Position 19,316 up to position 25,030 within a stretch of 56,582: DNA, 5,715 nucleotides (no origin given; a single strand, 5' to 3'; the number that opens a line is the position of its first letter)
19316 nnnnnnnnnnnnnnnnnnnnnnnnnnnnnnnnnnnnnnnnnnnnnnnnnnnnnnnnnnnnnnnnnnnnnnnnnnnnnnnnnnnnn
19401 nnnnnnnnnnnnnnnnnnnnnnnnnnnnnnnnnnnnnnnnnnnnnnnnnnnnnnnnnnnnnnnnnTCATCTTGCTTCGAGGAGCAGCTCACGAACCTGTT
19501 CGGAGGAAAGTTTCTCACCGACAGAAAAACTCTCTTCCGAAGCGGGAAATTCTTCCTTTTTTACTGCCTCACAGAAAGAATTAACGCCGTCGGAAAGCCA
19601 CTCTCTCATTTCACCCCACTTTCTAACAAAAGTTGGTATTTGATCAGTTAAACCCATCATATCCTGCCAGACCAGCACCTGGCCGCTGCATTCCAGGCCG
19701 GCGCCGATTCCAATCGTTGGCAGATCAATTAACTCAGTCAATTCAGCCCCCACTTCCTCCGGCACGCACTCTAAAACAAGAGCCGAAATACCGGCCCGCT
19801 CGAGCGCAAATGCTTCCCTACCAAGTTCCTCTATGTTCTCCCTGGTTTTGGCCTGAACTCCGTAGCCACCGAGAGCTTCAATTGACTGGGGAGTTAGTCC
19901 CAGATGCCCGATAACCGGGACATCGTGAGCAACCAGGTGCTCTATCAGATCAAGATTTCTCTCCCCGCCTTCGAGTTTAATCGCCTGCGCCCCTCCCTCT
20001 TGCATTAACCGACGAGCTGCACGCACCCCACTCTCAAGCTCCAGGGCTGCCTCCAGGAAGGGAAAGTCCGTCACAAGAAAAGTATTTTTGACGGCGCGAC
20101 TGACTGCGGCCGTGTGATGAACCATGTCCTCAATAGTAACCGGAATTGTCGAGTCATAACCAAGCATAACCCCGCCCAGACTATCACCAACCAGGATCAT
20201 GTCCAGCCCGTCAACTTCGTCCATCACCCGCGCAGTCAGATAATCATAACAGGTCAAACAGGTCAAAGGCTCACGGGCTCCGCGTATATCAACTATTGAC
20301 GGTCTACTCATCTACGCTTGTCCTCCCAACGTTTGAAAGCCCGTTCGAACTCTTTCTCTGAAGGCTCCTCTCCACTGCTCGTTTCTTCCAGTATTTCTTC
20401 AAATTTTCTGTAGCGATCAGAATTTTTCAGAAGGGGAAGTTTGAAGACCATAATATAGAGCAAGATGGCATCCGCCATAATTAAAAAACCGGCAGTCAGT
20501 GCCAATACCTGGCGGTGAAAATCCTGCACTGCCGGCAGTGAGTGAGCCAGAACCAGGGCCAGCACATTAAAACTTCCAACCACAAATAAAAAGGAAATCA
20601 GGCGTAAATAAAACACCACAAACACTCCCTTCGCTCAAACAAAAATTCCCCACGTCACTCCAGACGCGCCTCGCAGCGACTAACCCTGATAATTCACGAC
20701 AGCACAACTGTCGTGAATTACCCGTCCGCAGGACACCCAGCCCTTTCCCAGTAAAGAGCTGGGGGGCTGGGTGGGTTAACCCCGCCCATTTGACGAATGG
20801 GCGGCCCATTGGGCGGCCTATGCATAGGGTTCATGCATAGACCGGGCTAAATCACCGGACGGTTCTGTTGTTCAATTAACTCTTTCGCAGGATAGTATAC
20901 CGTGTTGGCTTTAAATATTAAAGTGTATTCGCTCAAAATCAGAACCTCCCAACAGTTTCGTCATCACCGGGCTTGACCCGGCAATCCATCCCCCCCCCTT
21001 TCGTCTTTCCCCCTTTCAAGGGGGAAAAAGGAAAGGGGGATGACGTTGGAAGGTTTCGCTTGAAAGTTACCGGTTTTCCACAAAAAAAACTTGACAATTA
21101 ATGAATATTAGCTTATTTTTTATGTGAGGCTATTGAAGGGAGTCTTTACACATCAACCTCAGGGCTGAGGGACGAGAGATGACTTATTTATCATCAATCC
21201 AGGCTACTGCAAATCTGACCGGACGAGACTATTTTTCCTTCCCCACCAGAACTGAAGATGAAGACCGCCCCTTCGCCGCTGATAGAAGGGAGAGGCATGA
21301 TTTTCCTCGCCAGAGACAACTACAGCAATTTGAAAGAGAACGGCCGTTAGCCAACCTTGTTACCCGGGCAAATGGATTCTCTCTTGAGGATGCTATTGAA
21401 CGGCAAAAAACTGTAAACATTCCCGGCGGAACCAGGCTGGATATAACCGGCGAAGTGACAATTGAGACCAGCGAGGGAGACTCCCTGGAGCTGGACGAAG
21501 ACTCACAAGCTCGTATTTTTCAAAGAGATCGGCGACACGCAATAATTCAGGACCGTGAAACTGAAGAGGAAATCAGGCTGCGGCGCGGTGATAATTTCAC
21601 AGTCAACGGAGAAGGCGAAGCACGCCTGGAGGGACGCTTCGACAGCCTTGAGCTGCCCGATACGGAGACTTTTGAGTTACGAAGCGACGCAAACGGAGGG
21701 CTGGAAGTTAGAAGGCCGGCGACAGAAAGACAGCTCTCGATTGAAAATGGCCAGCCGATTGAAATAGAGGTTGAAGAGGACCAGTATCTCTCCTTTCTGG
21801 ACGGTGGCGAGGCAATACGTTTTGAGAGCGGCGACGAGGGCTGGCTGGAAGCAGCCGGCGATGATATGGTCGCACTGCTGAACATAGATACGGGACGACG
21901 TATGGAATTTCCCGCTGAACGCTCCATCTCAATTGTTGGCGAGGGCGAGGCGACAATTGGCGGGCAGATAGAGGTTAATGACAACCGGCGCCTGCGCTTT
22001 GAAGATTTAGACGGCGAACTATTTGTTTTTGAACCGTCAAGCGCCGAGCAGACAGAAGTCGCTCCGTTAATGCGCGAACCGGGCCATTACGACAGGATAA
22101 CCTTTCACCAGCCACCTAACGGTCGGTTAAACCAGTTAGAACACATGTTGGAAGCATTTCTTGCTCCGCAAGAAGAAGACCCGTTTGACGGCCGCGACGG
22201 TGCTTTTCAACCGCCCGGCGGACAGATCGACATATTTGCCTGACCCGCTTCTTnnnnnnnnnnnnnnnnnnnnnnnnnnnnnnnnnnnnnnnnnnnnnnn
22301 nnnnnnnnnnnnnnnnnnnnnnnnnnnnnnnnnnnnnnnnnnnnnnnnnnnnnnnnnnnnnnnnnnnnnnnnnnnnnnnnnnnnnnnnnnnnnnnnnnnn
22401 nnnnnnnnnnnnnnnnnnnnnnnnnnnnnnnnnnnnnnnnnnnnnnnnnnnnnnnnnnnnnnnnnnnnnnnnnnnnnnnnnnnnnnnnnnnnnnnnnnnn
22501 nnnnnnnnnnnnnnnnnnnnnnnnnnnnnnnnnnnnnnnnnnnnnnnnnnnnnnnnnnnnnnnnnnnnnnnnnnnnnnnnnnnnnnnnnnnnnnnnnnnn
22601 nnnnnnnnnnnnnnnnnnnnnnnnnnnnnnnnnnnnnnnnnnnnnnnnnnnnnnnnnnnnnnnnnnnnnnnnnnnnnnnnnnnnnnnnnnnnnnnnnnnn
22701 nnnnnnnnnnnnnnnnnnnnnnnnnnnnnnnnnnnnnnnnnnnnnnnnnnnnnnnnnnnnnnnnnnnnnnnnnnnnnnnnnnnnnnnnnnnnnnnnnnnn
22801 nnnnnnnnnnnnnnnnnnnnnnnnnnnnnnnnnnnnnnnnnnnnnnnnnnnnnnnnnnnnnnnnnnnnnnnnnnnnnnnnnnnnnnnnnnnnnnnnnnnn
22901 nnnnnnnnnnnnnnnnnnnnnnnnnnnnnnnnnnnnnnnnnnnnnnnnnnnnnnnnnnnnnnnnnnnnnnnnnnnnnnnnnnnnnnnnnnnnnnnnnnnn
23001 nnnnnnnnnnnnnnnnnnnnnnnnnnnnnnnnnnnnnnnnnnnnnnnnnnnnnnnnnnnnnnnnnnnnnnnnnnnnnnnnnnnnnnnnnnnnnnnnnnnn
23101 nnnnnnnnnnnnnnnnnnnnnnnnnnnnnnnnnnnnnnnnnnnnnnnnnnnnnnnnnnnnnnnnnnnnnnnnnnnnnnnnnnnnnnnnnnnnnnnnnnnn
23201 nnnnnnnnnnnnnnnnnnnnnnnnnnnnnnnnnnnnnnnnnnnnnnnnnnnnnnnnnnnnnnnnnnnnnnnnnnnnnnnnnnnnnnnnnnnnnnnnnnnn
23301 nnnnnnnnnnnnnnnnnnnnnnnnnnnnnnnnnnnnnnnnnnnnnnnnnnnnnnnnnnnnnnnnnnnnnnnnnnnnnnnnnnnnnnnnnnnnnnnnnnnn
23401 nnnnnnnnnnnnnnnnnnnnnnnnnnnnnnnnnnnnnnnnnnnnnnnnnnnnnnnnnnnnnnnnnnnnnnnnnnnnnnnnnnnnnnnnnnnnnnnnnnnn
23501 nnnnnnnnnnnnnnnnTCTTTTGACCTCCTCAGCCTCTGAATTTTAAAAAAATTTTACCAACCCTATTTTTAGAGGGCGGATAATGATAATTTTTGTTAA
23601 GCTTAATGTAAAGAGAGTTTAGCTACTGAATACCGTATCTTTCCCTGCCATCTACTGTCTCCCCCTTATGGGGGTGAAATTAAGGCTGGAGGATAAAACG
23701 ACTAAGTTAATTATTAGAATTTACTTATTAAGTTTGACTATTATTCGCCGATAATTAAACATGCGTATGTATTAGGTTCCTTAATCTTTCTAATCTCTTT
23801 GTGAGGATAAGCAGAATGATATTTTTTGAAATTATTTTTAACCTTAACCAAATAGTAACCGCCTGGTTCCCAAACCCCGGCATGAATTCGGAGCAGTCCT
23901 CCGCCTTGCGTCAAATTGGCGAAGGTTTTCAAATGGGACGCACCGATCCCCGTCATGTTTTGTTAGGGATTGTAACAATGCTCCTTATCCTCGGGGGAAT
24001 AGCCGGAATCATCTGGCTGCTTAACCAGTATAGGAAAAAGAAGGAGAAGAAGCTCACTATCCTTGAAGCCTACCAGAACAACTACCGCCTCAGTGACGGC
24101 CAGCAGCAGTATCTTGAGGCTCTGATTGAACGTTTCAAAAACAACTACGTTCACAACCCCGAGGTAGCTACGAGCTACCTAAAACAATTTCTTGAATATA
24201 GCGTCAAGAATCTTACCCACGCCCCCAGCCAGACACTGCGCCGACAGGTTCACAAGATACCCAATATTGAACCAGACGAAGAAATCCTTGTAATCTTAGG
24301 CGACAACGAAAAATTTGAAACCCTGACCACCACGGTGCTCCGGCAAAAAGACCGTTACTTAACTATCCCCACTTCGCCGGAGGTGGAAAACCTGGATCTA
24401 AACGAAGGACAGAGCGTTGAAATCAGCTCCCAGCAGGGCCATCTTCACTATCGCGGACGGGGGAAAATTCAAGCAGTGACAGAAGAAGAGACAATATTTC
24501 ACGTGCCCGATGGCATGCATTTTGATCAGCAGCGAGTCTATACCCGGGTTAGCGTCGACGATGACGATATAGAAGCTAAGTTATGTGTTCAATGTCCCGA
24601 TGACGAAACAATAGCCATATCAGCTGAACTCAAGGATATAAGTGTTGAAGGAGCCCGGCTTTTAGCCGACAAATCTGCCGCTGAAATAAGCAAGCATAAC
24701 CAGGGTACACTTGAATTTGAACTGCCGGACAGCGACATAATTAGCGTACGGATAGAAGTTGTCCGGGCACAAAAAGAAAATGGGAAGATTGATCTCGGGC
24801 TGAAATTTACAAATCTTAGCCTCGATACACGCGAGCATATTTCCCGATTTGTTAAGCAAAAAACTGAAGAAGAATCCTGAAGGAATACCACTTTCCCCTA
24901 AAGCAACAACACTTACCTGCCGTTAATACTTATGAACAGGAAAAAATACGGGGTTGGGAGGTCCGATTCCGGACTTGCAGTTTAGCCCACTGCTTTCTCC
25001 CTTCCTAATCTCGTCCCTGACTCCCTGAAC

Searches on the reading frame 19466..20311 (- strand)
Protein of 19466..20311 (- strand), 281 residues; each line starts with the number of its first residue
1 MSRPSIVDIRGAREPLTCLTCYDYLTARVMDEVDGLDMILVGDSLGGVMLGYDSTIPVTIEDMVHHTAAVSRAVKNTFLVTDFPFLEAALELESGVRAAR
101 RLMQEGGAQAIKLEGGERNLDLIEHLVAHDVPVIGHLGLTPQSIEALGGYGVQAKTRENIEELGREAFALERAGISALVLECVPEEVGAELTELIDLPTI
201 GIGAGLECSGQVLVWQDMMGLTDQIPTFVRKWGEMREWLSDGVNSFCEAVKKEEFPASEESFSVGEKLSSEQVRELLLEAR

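Call 5: search_protein_families(library=pfam, proteins=[window:19466-20311:-], max_evalue=0.01)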
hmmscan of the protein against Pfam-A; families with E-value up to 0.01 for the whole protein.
window:19466-20311:- (281 aa): 1 family
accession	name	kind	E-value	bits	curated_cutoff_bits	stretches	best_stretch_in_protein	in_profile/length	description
PF02548.21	Pantoate_transf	-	5.3e-95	318.2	28.7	1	6-257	7-258/259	Ketopantoate hydroxymethyltransferase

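Call 6: search_protein_families(library=ncbifam, proteins=[window:19466-20311:-], max_evalue=0.01)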
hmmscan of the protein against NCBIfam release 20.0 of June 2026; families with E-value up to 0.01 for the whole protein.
window:19466-20311:- (281 aa): 2 families
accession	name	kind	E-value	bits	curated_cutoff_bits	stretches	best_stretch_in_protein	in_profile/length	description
NF001452.0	PRK00311.1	subfamily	1.3e-96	323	272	1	5-262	9-266/267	3-methyl-2-oxobutanoate hydroxymethyltransferase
TIGR00222.1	panB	equivalog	1.3e-86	290.4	207.55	1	8-262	10-263/264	3-methyl-2-oxobutanoate hydroxymethyltransferase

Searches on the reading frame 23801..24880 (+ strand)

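Call 63: search_protein_families(library=pfam, proteins=[window:23801-24880:+], max_evalue=0.001)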
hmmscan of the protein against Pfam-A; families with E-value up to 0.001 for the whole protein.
window:23801-24880:+ (359 aa): 1 family
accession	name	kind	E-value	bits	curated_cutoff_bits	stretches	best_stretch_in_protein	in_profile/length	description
PF07238.19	PilZ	-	4.7e-14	53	22.5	1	243-352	1-101/102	PilZ domain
